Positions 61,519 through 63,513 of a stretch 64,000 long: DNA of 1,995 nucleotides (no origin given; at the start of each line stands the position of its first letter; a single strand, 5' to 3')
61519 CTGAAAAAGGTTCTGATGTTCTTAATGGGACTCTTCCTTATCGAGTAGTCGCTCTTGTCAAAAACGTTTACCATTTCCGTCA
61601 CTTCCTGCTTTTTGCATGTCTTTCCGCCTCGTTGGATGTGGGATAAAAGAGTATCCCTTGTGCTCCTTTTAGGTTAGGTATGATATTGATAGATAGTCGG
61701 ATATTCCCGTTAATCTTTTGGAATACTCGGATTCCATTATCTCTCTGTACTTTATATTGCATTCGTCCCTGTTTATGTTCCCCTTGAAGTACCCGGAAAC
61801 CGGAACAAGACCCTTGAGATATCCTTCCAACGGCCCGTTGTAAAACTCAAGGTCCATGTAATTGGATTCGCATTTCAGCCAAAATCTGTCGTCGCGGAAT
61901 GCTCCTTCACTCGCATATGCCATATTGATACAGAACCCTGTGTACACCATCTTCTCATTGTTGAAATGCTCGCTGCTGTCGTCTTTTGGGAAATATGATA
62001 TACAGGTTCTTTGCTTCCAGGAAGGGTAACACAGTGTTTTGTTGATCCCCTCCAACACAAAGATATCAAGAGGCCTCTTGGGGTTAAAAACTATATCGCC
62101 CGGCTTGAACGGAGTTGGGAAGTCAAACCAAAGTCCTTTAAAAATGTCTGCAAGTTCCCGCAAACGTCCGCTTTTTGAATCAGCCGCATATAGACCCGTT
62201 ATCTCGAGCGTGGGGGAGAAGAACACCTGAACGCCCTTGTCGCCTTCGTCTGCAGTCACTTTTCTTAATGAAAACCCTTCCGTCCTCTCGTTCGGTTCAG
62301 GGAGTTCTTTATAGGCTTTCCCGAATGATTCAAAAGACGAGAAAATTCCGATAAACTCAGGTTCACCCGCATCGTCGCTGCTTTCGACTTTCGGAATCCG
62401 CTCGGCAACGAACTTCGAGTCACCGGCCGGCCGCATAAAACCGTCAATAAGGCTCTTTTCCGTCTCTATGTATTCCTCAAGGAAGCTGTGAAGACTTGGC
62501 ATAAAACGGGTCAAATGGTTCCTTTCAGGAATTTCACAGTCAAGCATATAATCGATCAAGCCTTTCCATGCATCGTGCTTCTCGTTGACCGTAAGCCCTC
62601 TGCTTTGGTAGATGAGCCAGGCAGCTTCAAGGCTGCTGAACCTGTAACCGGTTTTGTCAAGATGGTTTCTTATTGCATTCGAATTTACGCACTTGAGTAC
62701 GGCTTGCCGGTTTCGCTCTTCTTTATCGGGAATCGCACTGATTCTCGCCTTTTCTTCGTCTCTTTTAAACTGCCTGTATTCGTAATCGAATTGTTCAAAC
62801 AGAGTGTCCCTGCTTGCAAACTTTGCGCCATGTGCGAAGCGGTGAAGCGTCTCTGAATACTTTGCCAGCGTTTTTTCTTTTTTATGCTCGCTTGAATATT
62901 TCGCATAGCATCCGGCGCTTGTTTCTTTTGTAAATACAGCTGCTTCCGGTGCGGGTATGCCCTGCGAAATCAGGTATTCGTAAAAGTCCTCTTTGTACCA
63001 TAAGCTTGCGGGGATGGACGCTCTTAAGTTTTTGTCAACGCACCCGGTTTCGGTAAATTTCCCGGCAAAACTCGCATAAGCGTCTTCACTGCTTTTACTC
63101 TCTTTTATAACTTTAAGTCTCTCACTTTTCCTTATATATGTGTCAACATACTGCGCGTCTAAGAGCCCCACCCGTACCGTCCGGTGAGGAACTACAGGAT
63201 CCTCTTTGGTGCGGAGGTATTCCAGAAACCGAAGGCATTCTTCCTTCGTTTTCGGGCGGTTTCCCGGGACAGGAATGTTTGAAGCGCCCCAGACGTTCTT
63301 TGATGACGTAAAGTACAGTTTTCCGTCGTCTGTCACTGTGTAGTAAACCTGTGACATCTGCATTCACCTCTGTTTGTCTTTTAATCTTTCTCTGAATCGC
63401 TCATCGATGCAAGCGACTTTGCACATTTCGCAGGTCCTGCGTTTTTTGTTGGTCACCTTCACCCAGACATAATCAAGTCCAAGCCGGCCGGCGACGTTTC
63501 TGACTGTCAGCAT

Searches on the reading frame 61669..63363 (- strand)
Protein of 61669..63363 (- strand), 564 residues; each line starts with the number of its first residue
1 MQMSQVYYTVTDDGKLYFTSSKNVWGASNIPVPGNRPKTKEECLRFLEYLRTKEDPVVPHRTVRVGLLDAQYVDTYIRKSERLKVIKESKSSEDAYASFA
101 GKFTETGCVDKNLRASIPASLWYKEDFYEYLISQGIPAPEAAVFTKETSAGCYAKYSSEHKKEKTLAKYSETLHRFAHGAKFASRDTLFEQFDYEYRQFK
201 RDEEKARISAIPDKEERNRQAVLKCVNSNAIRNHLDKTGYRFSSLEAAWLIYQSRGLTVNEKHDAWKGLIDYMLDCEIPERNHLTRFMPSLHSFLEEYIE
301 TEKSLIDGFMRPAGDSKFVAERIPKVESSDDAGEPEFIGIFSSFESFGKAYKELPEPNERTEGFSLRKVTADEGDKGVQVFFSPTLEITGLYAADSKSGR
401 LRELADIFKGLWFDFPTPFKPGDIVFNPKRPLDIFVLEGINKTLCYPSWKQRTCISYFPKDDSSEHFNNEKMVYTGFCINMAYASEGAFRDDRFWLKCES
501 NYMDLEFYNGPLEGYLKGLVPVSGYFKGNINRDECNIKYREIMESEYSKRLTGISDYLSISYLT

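Call 71: find_encoding_contigs(protein=window:61669-63363:-, flank=10000, max_places=2)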
Protein window:61669-63363:- (564 aa): no gene with exactly this product is on record in the collection.
